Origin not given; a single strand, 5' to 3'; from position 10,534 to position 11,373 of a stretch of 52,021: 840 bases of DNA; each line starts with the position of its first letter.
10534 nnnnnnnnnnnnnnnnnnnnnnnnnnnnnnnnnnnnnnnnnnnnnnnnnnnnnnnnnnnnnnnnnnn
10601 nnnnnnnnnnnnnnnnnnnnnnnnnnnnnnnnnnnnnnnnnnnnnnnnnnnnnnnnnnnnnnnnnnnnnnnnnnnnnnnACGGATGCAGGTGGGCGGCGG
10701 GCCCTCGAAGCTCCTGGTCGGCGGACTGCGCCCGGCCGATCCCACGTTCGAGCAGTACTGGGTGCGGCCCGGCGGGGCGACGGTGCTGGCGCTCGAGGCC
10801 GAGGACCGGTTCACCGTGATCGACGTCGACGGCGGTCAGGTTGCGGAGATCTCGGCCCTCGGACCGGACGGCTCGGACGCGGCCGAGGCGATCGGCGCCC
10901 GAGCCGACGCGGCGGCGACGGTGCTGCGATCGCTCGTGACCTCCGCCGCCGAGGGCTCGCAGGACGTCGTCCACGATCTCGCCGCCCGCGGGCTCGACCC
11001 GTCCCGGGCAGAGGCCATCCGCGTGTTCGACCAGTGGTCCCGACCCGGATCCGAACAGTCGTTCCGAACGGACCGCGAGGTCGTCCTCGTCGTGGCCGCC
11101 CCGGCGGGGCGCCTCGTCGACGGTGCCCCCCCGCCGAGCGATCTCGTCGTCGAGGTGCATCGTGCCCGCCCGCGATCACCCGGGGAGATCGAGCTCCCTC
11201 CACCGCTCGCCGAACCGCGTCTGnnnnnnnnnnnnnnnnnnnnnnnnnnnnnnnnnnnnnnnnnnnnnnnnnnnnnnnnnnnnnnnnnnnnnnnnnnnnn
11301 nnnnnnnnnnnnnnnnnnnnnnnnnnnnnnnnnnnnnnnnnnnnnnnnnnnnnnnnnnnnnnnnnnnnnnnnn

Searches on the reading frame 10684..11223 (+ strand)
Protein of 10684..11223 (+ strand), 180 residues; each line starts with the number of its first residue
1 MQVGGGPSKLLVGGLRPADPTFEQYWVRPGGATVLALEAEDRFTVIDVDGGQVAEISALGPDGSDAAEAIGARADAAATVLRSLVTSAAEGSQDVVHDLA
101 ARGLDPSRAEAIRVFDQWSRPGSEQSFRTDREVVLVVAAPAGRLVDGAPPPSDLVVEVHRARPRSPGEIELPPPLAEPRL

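Call 44: search_protein_families(library=pfam, proteins=[window:10684-11223:+], max_evalue=1)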
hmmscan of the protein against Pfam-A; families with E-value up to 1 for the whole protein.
window:10684-11223:+ (180 aa): 1 family
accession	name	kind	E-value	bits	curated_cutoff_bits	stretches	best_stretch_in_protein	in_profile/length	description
PF09347.15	DUF1989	-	0.035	14.2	27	1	27-62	3-38/168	Domain of unknown function (DUF1989)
